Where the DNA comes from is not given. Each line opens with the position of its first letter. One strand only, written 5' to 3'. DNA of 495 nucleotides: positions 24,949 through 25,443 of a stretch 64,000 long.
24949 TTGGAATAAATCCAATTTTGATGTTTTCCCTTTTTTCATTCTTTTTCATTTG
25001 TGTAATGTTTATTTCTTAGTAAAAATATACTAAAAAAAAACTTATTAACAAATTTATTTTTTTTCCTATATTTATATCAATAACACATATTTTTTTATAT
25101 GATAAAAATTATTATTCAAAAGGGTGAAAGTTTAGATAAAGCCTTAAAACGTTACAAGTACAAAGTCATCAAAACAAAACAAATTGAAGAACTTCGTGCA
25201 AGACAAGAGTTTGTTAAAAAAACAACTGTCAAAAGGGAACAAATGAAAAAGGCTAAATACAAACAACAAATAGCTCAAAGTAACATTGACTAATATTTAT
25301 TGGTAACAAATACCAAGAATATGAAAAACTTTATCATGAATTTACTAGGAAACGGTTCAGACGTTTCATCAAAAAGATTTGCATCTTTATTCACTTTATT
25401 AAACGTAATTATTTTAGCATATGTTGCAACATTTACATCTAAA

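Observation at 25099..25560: Ribosomal protein bS21 gene inside the capsid morphogenesis block, on the opposite strand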

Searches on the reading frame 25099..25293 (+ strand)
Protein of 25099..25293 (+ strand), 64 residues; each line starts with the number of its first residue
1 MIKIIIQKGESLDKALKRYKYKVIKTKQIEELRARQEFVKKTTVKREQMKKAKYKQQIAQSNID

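Call 6: search_protein_families(library=pfam, proteins=[window:25099-25293:+], max_evalue=0.1)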
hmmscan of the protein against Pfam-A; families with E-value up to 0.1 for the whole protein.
window:25099-25293:+ (64 aa): 1 family
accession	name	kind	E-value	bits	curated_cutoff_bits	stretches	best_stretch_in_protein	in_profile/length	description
PF01165.25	Ribosomal_S21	-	2.5e-10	40.3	27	1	4-56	2-54/55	Ribosomal protein S21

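Call 7: search_protein_families(library=ncbifam, proteins=[window:25099-25293:+], max_evalue=1)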
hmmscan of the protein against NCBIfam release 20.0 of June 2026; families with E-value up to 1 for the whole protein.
window:25099-25293:+ (64 aa): 1 family
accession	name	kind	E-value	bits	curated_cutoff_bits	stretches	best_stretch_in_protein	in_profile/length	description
TIGR00030.1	S21p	equivalog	3.2e-10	39.7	28.95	1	3-57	2-56/58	30S ribosomal protein S21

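Call 8: search_protein_families(library=phrogs, proteins=[window:25099-25293:+], max_evalue=0.01)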
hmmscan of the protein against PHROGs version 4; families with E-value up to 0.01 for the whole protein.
window:25099-25293:+ (64 aa): 1 family
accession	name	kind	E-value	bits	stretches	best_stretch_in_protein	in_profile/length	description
phrog_21469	-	moron, auxiliary metabolic gene and host takeover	1.1e-05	26.5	1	3-57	3-56/71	ribosomal protein S21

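Call 10: search_dna_similar(query=window:25099-25293:+, collection=phages, mode=protein, max_rows=40, max_evalue=0.001)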
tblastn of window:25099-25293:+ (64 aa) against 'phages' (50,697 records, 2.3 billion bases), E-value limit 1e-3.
Records with a match: 10; places in all: 10; records where one place covers at least 80% of the query: 9.
Best place of each record, by identity: <60% 10.
By first word of the organism name: uncultured 4; Staphylococcus 2; Listeria 2; Enterococcus 1; Bacteriophage 1.
By host as written in the record: - 5; Staphylococcus aureus 2; Listeria monocytogenes 2; Enterococcus faecalis 1.
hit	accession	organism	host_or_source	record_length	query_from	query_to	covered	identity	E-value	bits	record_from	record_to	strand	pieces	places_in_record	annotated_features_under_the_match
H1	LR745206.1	uncultured phage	metagenomic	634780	1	64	100%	50.0%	1e-7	52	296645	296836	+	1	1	record has no annotation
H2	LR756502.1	uncultured phage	metagenomic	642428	1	56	88%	48.2%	6e-6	47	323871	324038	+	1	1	record has no annotation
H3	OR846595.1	Enterococcus phage Efs 1-1-1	Enterococcus faecalis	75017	1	57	89%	42.1%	2e-4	42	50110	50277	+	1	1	record has no annotation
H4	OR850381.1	Staphylococcus phage SA 1298 Kay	Staphylococcus aureus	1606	1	58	91%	41.4%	3e-4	42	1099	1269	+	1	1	record has no annotation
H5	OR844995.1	Staphylococcus phage SA 1306 Kay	Staphylococcus aureus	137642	1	58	91%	41.4%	3e-4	42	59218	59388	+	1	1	record has no annotation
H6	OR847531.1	Listeria phage LM 4-11-1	Listeria monocytogenes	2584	1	57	89%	40.4%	8e-4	40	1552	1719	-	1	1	record has no annotation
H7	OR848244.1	Listeria phage LM 4-14-1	Listeria monocytogenes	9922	1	57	89%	40.4%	8e-4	40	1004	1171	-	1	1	record has no annotation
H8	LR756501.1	uncultured phage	metagenomic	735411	1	58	91%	39.7%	5e-5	44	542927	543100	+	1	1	record has no annotation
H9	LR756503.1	uncultured phage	metagenomic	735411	1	58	91%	39.7%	5e-5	44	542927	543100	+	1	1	record has no annotation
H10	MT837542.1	Bacteriophage sp.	human fecal samples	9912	1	46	72%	45.7%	2e-4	42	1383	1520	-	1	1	record has no annotation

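Call 15: find_homologous_proteins(query=window:25099-25293:+, max_evalue=0.001)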
Query window:25099-25293:+ (64 aa): 119 proteins with E <= 0.001 among 119 candidates.
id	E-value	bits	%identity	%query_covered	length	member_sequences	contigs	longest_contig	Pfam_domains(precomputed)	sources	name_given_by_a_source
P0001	3.2e-29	116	100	100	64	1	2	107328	PF01165.26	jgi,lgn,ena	-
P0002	7.7e-27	108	92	100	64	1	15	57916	PF01165.26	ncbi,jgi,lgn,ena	jgi:small subunit ribosomal protein S21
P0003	1.9e-26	107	91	100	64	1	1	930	PF01165.26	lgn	-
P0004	9.7e-26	105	89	100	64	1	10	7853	PF01165.26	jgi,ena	jgi:small subunit ribosomal protein S21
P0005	9.8e-26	105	91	100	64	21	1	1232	PF01165.26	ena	-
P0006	1.5e-25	104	91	100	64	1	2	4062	PF01165.26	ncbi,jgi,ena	jgi:small subunit ribosomal protein S21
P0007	1.8e-25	104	92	100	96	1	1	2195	PF01165.26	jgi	-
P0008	3.9e-25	103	88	100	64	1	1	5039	PF01165.26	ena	-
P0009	6.6e-25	102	88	100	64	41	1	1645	PF01165.26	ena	-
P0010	6.8e-25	102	88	100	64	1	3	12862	PF01165.26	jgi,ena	jgi:small subunit ribosomal protein S21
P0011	9.5e-25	102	89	100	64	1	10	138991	PF01165.26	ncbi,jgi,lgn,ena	jgi:small subunit ribosomal protein S21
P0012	1.1e-24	102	89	100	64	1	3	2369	PF01165.26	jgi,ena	jgi:small subunit ribosomal protein S21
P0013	1.6e-24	101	88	100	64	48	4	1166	PF01165.26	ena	-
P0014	3.2e-24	100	88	100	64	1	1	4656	PF01165.26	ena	-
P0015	3.9e-24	100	88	100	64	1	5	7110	PF01165.26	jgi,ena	-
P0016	8.0e-24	99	84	100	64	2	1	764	PF01165.26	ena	-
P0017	2.0e-23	98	83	100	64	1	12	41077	PF01165.26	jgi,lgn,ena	-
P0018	3.9e-23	97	84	100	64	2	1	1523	PF01165.26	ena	-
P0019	5.6e-23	96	83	100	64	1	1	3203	PF01165.26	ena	-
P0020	6.5e-23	96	81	100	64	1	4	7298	PF01165.26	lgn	-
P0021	1.2e-22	95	84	100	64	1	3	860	PF01165.26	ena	-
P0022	2.0e-20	88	81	100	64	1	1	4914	PF01165.26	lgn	-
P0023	7.2e-20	87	84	95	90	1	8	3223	PF01165.26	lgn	-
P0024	3.7e-19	85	82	95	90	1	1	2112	PF01165.26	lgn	-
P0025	3.9e-19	84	80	95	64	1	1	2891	PF01165.26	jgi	-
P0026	6.4e-19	84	80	95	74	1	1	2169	PF01165.26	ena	-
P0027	1.2e-18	83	77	95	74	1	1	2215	PF01165.26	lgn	-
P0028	1.7e-18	82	79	95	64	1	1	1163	PF01165.26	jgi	-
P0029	2.6e-18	82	79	91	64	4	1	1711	PF01165.26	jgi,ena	jgi:small subunit ribosomal protein S21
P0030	2.7e-18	82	80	95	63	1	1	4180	PF01165.26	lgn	-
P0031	3.2e-18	82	80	95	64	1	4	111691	PF01165.26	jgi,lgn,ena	-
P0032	3.4e-18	82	80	95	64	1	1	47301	PF01165.26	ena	-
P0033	3.8e-18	81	79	95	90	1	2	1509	PF01165.26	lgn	-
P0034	5.0e-18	81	77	95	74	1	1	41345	PF01165.26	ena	-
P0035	1.4e-17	80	75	95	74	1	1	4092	PF01165.26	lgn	-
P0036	1.8e-17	79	75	95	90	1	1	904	PF01165.26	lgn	-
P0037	1.9e-17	79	77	95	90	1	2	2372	PF01165.26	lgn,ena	-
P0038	2.2e-17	79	73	97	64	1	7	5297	PF01165.26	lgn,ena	-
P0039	2.3e-17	79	79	95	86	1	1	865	PF01165.26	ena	-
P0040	3.1e-17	79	75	95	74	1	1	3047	PF01165.26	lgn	-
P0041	3.9e-17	78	75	95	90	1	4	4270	PF01165.26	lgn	-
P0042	4.0e-17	78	75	95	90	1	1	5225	PF01165.26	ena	-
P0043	4.2e-17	78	75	95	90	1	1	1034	PF01165.26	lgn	-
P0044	4.6e-17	78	71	97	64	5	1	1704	PF01165.26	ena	-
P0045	6.7e-17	77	77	95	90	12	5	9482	PF01165.26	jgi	-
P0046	7.3e-17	77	75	95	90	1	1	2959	PF01165.26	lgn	-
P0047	7.3e-17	77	75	95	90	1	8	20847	PF01165.26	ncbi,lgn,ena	-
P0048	1.9e-16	76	67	100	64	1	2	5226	PF01165.26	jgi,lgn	-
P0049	2.5e-16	76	69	100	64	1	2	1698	PF01165.26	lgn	-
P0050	2.6e-16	76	71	97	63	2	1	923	PF01165.26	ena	-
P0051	3.4e-16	75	67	100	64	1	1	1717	PF01165.26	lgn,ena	-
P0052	4.7e-16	75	67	100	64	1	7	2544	PF01165.26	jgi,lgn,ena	-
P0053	4.7e-16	75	69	100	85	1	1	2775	PF01165.26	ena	-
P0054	5.1e-16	75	67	100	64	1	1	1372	PF01165.26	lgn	-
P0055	5.5e-16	75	67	100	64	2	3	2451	PF01165.26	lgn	-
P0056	6.8e-16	74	66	100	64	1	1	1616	PF01165.26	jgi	-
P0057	9.1e-16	74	67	100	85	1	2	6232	PF01165.26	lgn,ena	-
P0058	1.0e-15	74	67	95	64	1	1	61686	PF01165.26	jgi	jgi:small subunit ribosomal protein S21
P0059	1.7e-15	73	66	100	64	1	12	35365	PF01165.26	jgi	jgi:small subunit ribosomal protein S21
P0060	2.1e-15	73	66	100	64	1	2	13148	PF01165.26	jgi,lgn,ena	-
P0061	3.3e-15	72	82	78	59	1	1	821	PF01165.26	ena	-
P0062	3.5e-15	72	66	100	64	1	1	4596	PF01165.26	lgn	-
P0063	8.1e-15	71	74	91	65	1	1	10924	PF01165.26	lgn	-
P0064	9.7e-15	71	73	88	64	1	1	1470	PF01165.26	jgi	jgi:small subunit ribosomal protein S21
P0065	9.9e-15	71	70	95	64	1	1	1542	PF01165.26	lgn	-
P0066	1.0e-14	71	64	100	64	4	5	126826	PF01165.26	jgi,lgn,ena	jgi:small subunit ribosomal protein S21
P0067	1.2e-14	70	78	72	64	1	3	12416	PF01165.26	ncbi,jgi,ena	jgi:small subunit ribosomal protein S21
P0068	1.2e-14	70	78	72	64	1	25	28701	PF01165.26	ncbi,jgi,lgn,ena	jgi:small subunit ribosomal protein S21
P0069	1.3e-14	70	78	72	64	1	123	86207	PF01165.26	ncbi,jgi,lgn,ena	jgi:small subunit ribosomal protein S21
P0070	1.4e-14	70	69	91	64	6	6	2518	PF01165.26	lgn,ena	-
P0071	1.6e-14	70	76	72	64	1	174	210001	PF01165.26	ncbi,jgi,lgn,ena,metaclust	jgi:small subunit ribosomal protein S21|metaclust:\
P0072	1.7e-14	70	76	72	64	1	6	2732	PF01165.26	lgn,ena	-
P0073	1.7e-14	70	76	72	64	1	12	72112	PF01165.26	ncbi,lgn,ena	-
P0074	1.7e-14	70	69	91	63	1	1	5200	PF01165.26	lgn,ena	-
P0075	1.7e-14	70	76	72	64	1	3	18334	PF01165.26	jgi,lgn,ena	jgi:small subunit ribosomal protein S21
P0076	1.8e-14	70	76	72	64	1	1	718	PF01165.26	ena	-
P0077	1.9e-14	70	78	72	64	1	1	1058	PF01165.26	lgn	-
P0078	2.2e-14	70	76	72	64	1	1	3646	PF01165.26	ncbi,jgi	jgi:small subunit ribosomal protein S21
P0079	2.3e-14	70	67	95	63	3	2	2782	PF01165.26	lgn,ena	-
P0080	2.3e-14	70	76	72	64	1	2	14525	PF01165.26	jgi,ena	-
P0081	2.5e-14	69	76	72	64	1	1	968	PF01165.26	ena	-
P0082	2.6e-14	69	76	72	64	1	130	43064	PF01165.26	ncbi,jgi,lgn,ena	jgi:small subunit ribosomal protein S21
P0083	2.7e-14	69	76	72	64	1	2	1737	PF01165.26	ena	-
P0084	3.2e-14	69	69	91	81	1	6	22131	PF01165.26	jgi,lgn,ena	-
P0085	3.2e-14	69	69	91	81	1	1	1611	PF01165.26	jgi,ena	-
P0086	3.5e-14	69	76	72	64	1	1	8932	PF01165.26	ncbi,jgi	-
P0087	3.5e-14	69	69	91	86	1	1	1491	PF01165.26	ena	-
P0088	3.7e-14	69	66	97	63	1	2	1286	PF01165.26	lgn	-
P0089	4.1e-14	69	65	97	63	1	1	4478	PF01165.26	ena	-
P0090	4.5e-14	69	74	72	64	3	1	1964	PF01165.26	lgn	-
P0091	4.7e-14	69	74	72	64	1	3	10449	PF01165.26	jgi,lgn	-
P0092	5.5e-14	68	76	72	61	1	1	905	PF01165.26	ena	-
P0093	6.2e-14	68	79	61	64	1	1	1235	PF01165.26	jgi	-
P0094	6.9e-14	68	74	72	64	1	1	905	PF01165.26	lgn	-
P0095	7.6e-14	68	65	97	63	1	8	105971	PF01165.26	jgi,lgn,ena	-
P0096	1.0e-13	68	75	88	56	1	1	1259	PF01165.26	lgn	-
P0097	1.1e-13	67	69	95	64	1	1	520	PF01165.26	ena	-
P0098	1.2e-13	67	74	72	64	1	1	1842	PF01165.26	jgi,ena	jgi:small subunit ribosomal protein S21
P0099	1.2e-13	67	64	95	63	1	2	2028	PF01165.26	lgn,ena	-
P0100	1.2e-13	67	74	72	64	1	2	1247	PF01165.26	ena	-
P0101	1.3e-13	67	76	72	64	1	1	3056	PF01165.26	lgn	-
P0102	2.3e-13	66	62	95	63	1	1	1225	PF01165.26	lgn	-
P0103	2.8e-13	66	63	100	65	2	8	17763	PF01165.26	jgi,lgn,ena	-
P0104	7.5e-13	65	70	88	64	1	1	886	PF01165.26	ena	-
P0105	7.7e-13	65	71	86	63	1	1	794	PF01165.26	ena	-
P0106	8.0e-13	65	63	97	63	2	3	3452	PF01165.26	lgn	-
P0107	9.0e-13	65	72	72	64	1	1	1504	PF01165.26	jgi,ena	-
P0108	1.7e-12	64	61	95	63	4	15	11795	PF01165.26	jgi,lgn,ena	-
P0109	1.8e-12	64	70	84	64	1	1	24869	PF01165.26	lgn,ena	-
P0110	2.9e-12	63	70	84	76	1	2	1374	PF01165.26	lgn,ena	-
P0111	4.2e-12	63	69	84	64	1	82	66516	PF01165.26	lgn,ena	-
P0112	4.8e-12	62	69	84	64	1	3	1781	PF01165.26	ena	-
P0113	5.6e-12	62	59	95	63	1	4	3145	PF01165.26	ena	-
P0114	6.6e-12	62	59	95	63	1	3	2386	PF01165.26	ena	-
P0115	7.6e-12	62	79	67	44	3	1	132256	PF01165.26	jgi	jgi:ribosomal protein S21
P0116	7.8e-12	62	69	84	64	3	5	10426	PF01165.26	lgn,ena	-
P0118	1.0e-8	52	85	53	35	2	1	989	PF01165.26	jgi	-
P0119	2.9e-8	51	50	97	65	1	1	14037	PF01165.26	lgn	-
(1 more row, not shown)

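Call 17: list_cluster_members(proteins=[P0002, P0011, P0071, P0069, P0082, P0047, P0073, P0067, P0006, P0111])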
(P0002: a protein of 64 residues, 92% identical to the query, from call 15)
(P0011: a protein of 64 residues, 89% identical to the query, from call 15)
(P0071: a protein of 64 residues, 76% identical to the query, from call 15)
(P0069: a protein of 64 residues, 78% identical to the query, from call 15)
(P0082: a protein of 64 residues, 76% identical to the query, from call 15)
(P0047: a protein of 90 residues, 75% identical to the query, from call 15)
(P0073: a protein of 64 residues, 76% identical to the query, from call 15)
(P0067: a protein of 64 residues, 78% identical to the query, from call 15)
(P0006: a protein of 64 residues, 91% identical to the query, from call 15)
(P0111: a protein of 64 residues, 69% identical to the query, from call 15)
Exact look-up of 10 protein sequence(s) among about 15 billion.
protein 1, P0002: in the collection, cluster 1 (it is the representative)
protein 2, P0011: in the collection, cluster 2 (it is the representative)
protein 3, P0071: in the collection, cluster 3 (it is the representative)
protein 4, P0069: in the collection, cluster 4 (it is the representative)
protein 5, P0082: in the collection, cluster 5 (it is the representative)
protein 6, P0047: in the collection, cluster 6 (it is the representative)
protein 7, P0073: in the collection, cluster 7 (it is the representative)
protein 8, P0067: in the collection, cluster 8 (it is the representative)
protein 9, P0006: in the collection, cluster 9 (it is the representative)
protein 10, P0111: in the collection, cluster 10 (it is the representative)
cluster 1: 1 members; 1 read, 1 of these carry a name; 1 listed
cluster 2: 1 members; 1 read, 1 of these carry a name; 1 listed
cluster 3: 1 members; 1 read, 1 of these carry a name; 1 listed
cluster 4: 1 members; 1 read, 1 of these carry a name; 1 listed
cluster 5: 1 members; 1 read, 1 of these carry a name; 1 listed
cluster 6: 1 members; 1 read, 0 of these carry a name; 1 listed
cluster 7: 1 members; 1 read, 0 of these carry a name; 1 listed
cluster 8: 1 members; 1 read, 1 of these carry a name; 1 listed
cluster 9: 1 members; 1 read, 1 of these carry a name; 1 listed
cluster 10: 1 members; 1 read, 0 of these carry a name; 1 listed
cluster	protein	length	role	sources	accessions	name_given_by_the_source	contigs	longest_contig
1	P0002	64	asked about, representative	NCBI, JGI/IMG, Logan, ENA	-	small subunit ribosomal protein S21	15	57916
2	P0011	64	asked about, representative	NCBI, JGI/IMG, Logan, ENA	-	small subunit ribosomal protein S21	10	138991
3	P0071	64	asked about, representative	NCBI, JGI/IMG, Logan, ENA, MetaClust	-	small subunit ribosomal protein S21 | \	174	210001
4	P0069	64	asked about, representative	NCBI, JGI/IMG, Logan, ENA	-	small subunit ribosomal protein S21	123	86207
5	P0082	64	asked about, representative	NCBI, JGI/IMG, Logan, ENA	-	small subunit ribosomal protein S21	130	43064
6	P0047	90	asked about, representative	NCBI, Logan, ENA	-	-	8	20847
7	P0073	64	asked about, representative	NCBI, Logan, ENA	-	-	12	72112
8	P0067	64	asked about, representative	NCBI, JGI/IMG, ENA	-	small subunit ribosomal protein S21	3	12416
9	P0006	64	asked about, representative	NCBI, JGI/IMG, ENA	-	small subunit ribosomal protein S21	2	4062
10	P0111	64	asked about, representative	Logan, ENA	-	-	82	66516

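Call 18: find_encoding_contigs(protein=P0071, flank=6000, max_places=4)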
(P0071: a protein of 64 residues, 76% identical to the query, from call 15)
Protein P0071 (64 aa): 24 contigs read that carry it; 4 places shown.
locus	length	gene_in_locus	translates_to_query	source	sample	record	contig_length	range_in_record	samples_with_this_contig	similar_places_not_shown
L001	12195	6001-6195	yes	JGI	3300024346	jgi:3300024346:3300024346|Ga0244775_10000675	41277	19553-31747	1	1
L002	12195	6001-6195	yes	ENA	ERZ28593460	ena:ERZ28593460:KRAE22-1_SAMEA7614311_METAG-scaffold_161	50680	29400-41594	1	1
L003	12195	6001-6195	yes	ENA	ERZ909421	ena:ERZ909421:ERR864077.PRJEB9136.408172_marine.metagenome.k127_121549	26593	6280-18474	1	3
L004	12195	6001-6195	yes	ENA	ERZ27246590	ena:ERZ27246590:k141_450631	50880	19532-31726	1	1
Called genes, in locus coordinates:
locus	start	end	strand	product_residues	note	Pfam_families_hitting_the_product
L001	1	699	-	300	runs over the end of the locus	-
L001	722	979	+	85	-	-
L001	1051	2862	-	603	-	PF07068:Gp23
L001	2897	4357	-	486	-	-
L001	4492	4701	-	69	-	PF14902:DUF4494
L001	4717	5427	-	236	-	PF03420:Peptidase_S77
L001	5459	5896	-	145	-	-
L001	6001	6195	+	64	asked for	PF01165:Ribosomal_S21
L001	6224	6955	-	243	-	-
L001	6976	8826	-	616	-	PF07230:Portal_T4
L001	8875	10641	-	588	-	PF03237:Terminase_6N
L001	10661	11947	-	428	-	-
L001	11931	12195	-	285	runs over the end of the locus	-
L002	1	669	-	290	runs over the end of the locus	-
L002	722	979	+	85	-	-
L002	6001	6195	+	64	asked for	PF01165:Ribosomal_S21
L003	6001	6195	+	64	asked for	PF01165:Ribosomal_S21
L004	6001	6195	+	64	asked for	PF01165:Ribosomal_S21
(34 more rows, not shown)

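Call 19: find_encoding_contigs(protein=P0011, flank=6000, max_places=4)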
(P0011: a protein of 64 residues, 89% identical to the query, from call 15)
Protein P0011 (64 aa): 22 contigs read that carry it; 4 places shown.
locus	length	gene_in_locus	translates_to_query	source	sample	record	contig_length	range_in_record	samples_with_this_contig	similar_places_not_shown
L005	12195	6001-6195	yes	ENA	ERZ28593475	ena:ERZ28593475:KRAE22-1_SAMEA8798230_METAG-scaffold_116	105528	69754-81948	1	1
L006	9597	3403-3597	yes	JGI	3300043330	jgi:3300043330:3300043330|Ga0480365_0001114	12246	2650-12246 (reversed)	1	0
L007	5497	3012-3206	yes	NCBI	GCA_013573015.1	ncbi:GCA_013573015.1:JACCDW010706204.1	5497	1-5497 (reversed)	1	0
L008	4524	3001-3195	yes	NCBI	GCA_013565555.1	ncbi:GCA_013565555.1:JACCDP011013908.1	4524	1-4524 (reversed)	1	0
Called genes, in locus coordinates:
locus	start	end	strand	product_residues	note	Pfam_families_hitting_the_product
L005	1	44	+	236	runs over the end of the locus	-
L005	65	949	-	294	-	-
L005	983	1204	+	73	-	-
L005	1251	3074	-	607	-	PF07068:Gp23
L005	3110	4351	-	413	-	-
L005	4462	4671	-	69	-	PF14902:DUF4494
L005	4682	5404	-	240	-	PF03420:Peptidase_S77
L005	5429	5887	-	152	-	-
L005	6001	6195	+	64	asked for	PF01165:Ribosomal_S21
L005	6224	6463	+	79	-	-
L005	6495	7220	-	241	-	-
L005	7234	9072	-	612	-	PF07230:Portal_T4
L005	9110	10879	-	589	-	PF03237:Terminase_6N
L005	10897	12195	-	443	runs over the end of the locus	-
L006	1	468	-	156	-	?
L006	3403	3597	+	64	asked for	PF01165:Ribosomal_S21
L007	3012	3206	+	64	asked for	PF01165:Ribosomal_S21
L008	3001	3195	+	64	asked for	PF01165:Ribosomal_S21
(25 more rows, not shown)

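Call 23: find_related_loci(query=A1, collection=genome_contigs, flank=5000)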
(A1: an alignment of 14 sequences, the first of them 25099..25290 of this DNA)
Query A1 (64 aa) in genome_contigs; peptide patterns used: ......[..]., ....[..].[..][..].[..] (x = any residue, [..] = any of these).
69 stretches matched a pattern; 2 encode a relative of the query (tblastn E <= 1e-3); 2 distinct loci.
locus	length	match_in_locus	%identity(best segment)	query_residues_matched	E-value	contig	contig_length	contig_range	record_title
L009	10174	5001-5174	45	1-58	2e-13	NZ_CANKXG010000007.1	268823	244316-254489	Uncultured Algibacter sp. isolate 2-1026-3Z.fasta NODE_7, whole genome shotgun sequence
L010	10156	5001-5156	38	6-57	2e-10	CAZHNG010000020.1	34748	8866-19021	MAG TPA_asm: uncultured Saprospiraceae bacterium isolate SRP141376_co5_359 genome assembly, contig: NODE_2812_length_347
